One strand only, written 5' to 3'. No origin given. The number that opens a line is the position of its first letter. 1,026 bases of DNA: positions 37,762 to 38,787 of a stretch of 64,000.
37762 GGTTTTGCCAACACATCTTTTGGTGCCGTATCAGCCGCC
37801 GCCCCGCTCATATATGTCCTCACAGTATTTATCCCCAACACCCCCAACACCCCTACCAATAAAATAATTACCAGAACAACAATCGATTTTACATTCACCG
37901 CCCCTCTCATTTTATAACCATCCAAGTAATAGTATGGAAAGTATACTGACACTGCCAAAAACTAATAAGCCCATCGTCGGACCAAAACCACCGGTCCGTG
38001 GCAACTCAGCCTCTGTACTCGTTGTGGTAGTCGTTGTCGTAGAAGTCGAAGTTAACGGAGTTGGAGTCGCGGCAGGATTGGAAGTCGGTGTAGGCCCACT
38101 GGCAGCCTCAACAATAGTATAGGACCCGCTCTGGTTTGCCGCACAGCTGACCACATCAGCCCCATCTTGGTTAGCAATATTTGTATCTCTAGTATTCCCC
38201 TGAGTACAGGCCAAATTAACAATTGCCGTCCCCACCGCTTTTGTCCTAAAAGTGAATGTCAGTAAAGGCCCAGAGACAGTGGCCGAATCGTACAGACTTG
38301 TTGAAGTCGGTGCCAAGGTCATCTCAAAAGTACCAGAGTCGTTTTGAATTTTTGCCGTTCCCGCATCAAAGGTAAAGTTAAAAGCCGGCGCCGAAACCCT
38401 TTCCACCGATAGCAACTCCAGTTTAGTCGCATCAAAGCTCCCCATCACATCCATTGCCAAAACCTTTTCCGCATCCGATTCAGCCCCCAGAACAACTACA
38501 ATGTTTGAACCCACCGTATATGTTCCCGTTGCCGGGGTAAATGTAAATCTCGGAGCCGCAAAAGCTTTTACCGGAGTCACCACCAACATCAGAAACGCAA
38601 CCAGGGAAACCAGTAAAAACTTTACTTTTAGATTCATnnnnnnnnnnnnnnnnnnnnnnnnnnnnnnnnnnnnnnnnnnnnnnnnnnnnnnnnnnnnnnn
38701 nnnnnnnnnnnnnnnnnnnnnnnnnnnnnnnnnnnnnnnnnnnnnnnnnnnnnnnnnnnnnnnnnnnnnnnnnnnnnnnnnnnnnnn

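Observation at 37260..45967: Cohesin-dockerin cell-surface cluster with an LPxTG-anchored cohesin protein, two dockerin-tipped proteins (one about 1150 aa, Cys-rich) and an adjacent GH-A glycoside hydrolase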

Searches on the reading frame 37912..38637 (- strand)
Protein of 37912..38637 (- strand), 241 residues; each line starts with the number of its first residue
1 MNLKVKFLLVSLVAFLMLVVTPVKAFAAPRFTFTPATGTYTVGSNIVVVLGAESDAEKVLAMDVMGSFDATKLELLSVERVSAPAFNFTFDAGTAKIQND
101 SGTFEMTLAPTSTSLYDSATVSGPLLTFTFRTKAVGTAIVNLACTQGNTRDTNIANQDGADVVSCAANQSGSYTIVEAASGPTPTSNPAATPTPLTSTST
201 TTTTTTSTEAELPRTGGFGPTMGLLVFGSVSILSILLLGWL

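Call 3: search_protein_families(library=pfam, proteins=[window:37912-38637:-], max_evalue=1)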
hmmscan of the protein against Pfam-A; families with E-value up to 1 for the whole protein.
window:37912-38637:- (241 aa): 2 families
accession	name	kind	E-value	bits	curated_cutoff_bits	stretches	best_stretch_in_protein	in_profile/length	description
PF00963.24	Cohesin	-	0.0017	19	24.1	1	41-149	11-123/139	Cohesin domain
PF19779.4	DUF6264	-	0.11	13.1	31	1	175-234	31-89/183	Family of unknown function (DUF6264)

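Call 4: search_protein_families(library=ncbifam, proteins=[window:37912-38637:-], max_evalue=1)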
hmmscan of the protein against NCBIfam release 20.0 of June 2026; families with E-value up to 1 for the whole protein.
window:37912-38637:- (241 aa): 2 families
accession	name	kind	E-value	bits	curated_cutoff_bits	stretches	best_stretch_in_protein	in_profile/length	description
NF053819.1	EF0750_LPXTG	subfamily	0.00026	21.5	47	1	182-238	45-98/105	EF2685/EF0750 family sortase-dependent surface protein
NF041431.1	S_layer_MEMAR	equivalog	0.11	10.9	600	1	163-233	745-814/819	MEMAR_RS02690 family S-layer glycoprotein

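Call 8: find_encoding_contigs(protein=window:37912-38637:-, flank=10000, max_places=6)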
Protein window:37912-38637:- (241 aa): 1 contig read that carries it; 1 place shown.
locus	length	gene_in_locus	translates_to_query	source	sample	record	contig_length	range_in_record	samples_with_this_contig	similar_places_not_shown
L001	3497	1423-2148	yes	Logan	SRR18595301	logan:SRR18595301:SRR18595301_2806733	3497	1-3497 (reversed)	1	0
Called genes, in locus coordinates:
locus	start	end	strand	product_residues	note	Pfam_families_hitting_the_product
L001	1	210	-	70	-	?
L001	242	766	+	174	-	PF00404:Dockerin_1 (weak)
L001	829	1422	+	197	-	-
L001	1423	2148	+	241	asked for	-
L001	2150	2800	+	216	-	PF16656:Pur_ac_phosph_N (weak)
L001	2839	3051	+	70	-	PF01165:Ribosomal_S21 (faint)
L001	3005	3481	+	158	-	PF09424:YqeY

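Call 9: find_homologous_proteins(query=window:37912-38637:-)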
Query window:37912-38637:- (241 aa): 31 proteins with E <= 0.001 among 1636 candidates.
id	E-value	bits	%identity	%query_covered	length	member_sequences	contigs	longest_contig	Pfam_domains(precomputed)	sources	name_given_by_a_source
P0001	1.2e-144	497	100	100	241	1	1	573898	-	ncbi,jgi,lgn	ncbi:MAG: cohesin domain-containing protein [Candidatus Shapirobacteria bacterium]|jgi:hypothetical 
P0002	2.4e-104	366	75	96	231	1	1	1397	PF00963.25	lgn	-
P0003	6.4e-104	364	72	100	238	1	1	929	PF00963.25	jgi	jgi:hypothetical protein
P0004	1.2e-101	357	74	100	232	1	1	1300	-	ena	-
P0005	6.4e-101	354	73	100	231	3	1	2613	PF00963.25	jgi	-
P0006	6.5e-100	351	72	100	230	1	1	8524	PF00963.25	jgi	-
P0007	1.4e-98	347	71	100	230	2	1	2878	PF00963.25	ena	-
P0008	3.1e-98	346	70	100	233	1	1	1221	-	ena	-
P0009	2.4e-95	336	75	90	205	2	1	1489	PF00963.25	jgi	jgi:hypothetical protein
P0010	8.4e-59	217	47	99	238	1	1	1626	-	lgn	-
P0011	2.5e-58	215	53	90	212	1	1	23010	PF00963.25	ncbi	-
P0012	1.4e-57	213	48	98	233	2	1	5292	-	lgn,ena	-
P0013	2.4e-56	209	50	90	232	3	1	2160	PF00963.25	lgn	-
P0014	9.6e-55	204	50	99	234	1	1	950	PF00963.25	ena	-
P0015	5.9e-53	198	49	100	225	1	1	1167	PF00963.25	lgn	-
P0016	1.5e-51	193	46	100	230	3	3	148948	PF00963.25,PF00746.27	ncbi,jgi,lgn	ncbi:MAG: cohesin domain-containing protein [Patescibacteria group bacterium]|jgi:LPXTG-motif cell w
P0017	4.9e-51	191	46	92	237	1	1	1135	PF00963.25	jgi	jgi:hypothetical protein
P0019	1.6e-46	177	50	73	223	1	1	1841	PF00963.25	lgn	-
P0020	2.4e-45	173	43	68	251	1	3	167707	PF00963.25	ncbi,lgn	-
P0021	9.5e-44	168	42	99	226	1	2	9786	PF00963.25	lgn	-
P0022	6.3e-43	165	45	100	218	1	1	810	PF00746.27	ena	-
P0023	7.3e-43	165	41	90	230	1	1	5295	PF00963.25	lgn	-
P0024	1.9e-42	163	41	98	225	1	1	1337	PF00963.25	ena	-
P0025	2.8e-42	163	41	95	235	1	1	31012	-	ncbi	-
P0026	1.7e-40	157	40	99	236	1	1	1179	PF00746.27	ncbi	-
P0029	5.3e-39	152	42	88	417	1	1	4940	PF00963.25,PF00746.27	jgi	-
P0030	9.5e-39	151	42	90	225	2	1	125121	PF00963.25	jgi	-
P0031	1.7e-23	101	34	89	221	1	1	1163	PF00963.25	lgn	-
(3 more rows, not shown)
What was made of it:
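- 37912..38637 (-): G2: cleavable signal peptide, cohesin (about 38098-38559), Thr-rich linker, LPRTG (37990-38004), hydrophobic C-terminus. This is the predicted sortase-anchored base. NCBI names it 'cohesin domain-containing protein' (call 9).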

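Call 10: find_encoding_contigs(protein=P0016, flank=10000, max_places=2)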
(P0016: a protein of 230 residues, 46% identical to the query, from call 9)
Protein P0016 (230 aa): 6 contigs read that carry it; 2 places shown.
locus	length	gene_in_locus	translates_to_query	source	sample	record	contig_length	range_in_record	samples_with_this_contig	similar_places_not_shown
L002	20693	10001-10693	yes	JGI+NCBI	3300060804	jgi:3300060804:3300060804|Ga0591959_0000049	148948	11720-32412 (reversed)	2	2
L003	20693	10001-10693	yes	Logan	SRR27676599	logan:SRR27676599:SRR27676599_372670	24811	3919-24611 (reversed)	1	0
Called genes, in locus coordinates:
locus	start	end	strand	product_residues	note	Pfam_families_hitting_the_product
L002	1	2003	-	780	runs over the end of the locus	PF26449:DUF8128, PF01935:DUF87 (faint), PF10412:TrwB_AAD_bind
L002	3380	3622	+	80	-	-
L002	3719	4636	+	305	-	PF00318:Ribosomal_S2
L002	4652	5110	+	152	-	PF00889:EF_TS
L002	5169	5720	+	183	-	PF01765:RRF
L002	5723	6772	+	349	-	PF02163:Peptidase_M50, PF04495:GRASP55_65, PF13180:PDZ_2 (weak), PF17820:PDZ_6 (weak)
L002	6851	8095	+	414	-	-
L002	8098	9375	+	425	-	-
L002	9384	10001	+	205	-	-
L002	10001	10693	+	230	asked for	PF00963:Cohesin (weak), PF00746:Gram_pos_anchor (weak)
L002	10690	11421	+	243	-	PF16656:Pur_ac_phosph_N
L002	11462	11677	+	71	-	-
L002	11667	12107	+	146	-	PF09424:YqeY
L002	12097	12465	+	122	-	PF02130:YbeY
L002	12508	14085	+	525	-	PF13177:DNA_pol3_delta2, PF00004:AAA, PF07724:AAA_2 (faint), PF07728:AAA_5 (faint), PF13401:AAA_22 (weak), PF20964:DnaX_C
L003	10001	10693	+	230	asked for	PF00963:Cohesin (weak), PF00746:Gram_pos_anchor (weak)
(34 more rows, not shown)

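Call 11: find_encoding_contigs(protein=P0020, flank=10000, max_places=2)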
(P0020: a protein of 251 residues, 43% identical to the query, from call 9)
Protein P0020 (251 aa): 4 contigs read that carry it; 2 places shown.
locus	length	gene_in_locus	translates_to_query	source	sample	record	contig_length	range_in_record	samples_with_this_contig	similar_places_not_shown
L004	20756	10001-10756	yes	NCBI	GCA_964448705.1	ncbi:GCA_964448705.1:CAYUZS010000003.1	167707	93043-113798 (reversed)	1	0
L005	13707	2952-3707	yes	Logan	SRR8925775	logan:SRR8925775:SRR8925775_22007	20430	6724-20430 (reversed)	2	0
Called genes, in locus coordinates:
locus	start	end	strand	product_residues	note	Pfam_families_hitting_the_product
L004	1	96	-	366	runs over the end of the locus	PF13439:Glyco_transf_4 (weak), PF20706:GT4-conflict (weak), PF00534:Glycos_transf_1, PF13692:Glyco_trans_1_4, PF13524:Glyco_trans_1_2 (weak)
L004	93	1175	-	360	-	PF00534:Glycos_transf_1, PF13692:Glyco_trans_1_4, PF13524:Glyco_trans_1_2 (weak)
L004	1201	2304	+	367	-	PF13439:Glyco_transf_4, PF20706:GT4-conflict, PF00534:Glycos_transf_1, PF13692:Glyco_trans_1_4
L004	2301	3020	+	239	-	PF03808:Glyco_tran_WecG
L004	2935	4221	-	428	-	PF02366:PMT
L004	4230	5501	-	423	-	PF04932:Wzy_C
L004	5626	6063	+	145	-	PF02397:Bac_transf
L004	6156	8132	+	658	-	-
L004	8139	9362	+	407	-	-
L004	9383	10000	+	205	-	-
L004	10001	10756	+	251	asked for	PF00963:Cohesin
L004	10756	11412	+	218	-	PF16656:Pur_ac_phosph_N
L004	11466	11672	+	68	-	-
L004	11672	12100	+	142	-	PF09424:YqeY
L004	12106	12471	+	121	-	PF02130:YbeY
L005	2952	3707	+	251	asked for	PF00963:Cohesin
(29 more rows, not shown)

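Call 12: find_encoding_contigs(protein=P0030, flank=10000, max_places=2)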
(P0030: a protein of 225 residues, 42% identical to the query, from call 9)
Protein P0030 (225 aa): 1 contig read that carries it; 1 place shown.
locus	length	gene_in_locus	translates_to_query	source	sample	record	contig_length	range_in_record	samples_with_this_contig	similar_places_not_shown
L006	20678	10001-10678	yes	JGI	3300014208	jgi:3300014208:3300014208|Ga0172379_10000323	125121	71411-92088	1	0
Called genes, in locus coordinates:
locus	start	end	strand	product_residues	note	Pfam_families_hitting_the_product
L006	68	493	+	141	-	-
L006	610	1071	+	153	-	-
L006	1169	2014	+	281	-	PF00318:Ribosomal_S2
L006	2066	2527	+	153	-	PF00889:EF_TS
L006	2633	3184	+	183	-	PF01765:RRF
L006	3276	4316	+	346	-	PF02163:Peptidase_M50, PF13180:PDZ_2, PF17820:PDZ_6 (faint)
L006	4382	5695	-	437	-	PF01229:Glyco_hydro_39, PF11790:Glyco_hydro_cc (weak)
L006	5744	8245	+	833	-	-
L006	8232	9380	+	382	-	-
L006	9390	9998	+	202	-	-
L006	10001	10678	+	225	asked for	PF00963:Cohesin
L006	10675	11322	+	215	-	PF16656:Pur_ac_phosph_N, PF00404:Dockerin_1 (faint)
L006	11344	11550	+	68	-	-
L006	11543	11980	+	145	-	PF09424:YqeY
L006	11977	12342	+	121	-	PF02130:YbeY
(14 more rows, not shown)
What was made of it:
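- On Cohesin (PF00963): Several G2 homologues have precomputed PF00963 hits (calls 9-12).
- Checked: G2 homologues carry precomputed PF00963 and PF00746 hits (calls 9-12).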

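Call 14: find_encoding_contigs(protein=P0011, flank=10000, max_places=1)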
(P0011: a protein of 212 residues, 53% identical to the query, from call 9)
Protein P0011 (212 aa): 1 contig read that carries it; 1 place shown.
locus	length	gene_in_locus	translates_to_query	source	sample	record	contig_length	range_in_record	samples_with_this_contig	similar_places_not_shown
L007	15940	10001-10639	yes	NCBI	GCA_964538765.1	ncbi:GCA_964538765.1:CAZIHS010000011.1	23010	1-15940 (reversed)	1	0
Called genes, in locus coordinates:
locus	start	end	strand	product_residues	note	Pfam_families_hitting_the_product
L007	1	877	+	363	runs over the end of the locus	PF00318:Ribosomal_S2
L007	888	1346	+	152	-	PF00889:EF_TS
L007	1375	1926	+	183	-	PF01765:RRF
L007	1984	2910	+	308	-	-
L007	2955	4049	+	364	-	PF02163:Peptidase_M50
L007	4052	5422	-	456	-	PF01229:Glyco_hydro_39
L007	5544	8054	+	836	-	-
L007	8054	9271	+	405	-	-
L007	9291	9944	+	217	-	-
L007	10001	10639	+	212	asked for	PF00963:Cohesin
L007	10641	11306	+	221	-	PF16656:Pur_ac_phosph_N (weak)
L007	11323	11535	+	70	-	-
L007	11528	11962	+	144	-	PF09424:YqeY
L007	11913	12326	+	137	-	PF02130:YbeY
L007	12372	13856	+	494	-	PF13177:DNA_pol3_delta2, PF13401:AAA_22 (faint), PF00004:AAA, PF07728:AAA_5 (faint), PF20964:DnaX_C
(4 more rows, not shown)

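Call 15: find_encoding_contigs(protein=P0025, flank=10000, max_places=1)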
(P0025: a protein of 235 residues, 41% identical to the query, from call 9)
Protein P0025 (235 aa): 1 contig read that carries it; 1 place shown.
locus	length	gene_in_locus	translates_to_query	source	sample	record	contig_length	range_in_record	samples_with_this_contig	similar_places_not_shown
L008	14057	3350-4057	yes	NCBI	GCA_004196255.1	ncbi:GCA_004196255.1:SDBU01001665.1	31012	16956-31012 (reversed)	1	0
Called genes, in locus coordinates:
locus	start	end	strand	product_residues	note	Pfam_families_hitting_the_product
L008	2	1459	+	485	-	?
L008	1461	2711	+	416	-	-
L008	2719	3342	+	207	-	PF00963:Cohesin (weak)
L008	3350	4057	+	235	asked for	-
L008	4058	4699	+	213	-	PF16656:Pur_ac_phosph_N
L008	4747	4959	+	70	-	-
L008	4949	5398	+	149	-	PF09424:YqeY, PF02637:GatB_Yqey (weak)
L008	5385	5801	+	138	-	PF02130:YbeY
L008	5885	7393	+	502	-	PF13177:DNA_pol3_delta2, PF00004:AAA, PF20964:DnaX_C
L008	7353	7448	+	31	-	-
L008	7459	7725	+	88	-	-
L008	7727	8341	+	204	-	PF21176:RecR_HhH, PF01751:Toprim, PF13662:Toprim_4, PF21175:RecR_C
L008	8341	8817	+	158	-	-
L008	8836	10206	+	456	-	PF01406:tRNA-synt_1e, PF09334:tRNA-synt_1g (weak)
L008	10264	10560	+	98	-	PF01250:Ribosomal_S6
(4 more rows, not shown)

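Call 31: find_related_loci(query=A5, collection=genome_contigs, flank=10000)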
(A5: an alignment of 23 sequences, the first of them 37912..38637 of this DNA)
Query A5 (241 aa) in genome_contigs; peptide patterns used: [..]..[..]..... (x = any residue, [..] = any of these).
31 stretches matched a pattern; 15 encode a relative of the query (tblastn E <= 1e-3); 15 distinct loci.
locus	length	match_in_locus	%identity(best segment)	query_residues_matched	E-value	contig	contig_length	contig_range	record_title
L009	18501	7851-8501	51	13-241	2e-69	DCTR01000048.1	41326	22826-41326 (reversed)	MAG TPA_asm: Candidatus Shapirobacteria bacterium UBA1435 UBA1435_contig_3101, whole genome shotgun sequence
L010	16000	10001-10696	51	5-240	2e-68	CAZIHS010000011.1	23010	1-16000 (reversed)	MAG TPA_asm: uncultured Gammaproteobacteria bacterium isolate binchicken_co16_148 genome assembly, contig: NODE_3724_len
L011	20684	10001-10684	46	2-241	6e-56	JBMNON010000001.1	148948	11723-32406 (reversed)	MAG: Patescibacteria group bacterium isolate SBF912SR5HQ0001 scaffold_59_c1, whole genome shotgun sequence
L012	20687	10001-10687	43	1-241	2e-50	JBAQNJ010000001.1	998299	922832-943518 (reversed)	MAG: Microgenomates group bacterium isolate MFD12002_ilm_asm_bin60 k127_48021, whole genome shotgun sequence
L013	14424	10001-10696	39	1-241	2e-49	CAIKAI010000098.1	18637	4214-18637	Candidatus Shapirobacteria bacterium isolate AlinenLipids_bin-9586 genome assembly, contig: bin-9586:098/184, whole geno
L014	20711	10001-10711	43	1-234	1e-46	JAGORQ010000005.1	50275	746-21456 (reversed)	Candidatus Shapirobacteria bacterium isolate Gw_Eff_bin_278 Gw_Eff_1049_length_50275_cov_4.660565, whole genome shotgun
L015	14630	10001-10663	41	3-238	8e-42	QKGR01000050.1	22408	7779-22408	MAG: Candidatus Shapirobacteria bacterium isolate SZUA-533 scaffold_19069, whole genome shotgun sequence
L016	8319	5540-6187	42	26-241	6e-41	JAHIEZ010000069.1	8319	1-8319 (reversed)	MAG: Patescibacteria group bacterium isolate KR11_0.1_MetaG.mb.53 KR11_0.1_MetaG.mb.53_k141_766368, whole genome shotgun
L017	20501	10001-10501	43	6-170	7e-41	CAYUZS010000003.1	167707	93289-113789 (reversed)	MAG TPA_asm: uncultured Gammaproteobacteria bacterium isolate SRP294416_co1_374 genome assembly, contig: NODE_47_length_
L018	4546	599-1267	41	6-234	6e-40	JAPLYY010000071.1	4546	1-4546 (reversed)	MAG: Candidatus Shapirobacteria bacterium isolate LacPavin_0920_WC90_MAG_39_8 LacPavin_0920_WC90_scaffold_596671, whole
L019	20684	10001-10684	39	10-241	1e-39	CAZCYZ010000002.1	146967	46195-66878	MAG TPA_asm: uncultured Gammaproteobacteria bacterium isolate SRP192927_co7_728 genome assembly, contig: NODE_94_length_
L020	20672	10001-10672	37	1-241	5e-39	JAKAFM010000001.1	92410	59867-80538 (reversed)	MAG: bacterium isolate WY1.bin95 NODE_379_length_92410_cov_1.969821, whole genome shotgun sequence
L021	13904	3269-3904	38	1-232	2e-38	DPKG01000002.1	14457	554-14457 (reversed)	MAG TPA_asm: Candidatus Shapirobacteria bacterium isolate UBA12405 contig_18559, whole genome shotgun sequence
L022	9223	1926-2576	37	4-233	9e-37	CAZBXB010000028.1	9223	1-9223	MAG TPA_asm: uncultured Gammaproteobacteria bacterium isolate SRP214966_co5_367 genome assembly, contig: NODE_7601_lengt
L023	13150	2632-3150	37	7-181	4e-28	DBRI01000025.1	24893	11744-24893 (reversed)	MAG TPA_asm: Patescibacteria group bacterium UBA1372 UBA1372_contig_7849, whole genome shotgun sequence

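Call 52: find_encoding_contigs(protein=P0006, flank=10000, max_places=1)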
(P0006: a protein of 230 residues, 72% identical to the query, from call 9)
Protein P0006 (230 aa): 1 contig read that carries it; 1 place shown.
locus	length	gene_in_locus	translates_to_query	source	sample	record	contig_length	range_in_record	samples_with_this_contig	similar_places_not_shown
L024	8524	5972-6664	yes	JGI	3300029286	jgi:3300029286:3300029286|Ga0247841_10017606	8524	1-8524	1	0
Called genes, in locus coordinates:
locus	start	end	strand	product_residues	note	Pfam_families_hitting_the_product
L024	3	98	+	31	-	?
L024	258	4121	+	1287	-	-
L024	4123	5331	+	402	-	-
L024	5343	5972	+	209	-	-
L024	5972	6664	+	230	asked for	PF00963:Cohesin (weak)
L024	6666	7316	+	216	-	PF16656:Pur_ac_phosph_N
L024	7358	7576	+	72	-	PF01165:Ribosomal_S21 (faint)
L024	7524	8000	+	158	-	PF09424:YqeY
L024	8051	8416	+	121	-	PF02130:YbeY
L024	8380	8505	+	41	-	-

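Call 102: list_cluster_members(proteins=[P0001, P0034, P0029, P0035, P0071, P0036])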
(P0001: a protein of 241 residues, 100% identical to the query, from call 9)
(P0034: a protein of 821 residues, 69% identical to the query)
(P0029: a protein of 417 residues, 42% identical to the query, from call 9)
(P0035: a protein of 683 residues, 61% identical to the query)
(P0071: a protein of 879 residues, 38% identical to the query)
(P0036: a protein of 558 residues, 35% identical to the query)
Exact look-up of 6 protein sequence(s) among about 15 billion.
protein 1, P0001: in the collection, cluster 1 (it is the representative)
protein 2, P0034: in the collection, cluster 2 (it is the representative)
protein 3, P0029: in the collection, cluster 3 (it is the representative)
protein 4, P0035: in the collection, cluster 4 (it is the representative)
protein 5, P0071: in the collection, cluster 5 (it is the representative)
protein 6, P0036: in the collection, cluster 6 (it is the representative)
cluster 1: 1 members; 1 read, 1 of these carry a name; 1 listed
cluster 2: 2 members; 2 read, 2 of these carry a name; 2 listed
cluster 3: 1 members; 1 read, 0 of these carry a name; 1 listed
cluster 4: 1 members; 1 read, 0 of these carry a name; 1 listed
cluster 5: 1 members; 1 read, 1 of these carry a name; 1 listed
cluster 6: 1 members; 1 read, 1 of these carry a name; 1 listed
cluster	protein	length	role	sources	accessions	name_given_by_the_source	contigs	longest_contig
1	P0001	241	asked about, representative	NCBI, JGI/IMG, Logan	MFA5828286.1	MAG: cohesin domain-containing protein [Candidatus Shapirobacteria bacterium] | hypothetical protein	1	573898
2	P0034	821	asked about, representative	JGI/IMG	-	hypothetical protein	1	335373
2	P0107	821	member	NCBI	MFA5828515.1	MAG: hypothetical protein WC841_04125 [Candidatus Shapirobacteria bacterium]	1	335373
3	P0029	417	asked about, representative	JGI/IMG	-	-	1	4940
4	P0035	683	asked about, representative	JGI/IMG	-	-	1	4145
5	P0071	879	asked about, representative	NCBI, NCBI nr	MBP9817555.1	hypothetical protein KBC75_02230 [Candidatus Shapirobacteria bacterium] | hypothetical protein [Candidatus Shapirobacteria bacterium]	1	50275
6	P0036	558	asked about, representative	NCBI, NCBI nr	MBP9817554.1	hypothetical protein KBC75_02225 [Candidatus Shapirobacteria bacterium] | hypothetical protein [Candidatus Shapirobacteria bacterium]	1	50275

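Call 103: find_encoding_contigs(protein=P0107, flank=10000, max_places=2)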
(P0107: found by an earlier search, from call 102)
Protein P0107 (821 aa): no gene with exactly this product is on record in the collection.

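Call 105: search_protein_families(library=pfam, proteins=[P0029], max_evalue=0.01)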
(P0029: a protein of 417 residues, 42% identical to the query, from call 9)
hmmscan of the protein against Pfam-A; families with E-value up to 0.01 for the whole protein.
P0029 (417 aa): 2 families
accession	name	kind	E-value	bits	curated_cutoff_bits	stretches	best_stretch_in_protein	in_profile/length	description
PF00963.24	Cohesin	-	4.1e-08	34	24.1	2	225-328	11-115/139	Cohesin domain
PF00746.26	Gram_pos_anchor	-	2e-05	24.9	20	1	381-414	2-34/43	LPXTG cell wall anchor motif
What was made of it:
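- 37912..38637 (-): A natural G3+G2 fusion, P0029, scores Cohesin 34 bits and Gram_pos_anchor 24.9 bits, both above GA (call 105).
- On Cohesin (PF00963): The G2-family member P0029 scores 34 bits (call 105).
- On Sortase substrate (LPXTG cell-wall sorting signal): Gram_pos_anchor scores 24.9 bits, above GA, in P0029 (call 105).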
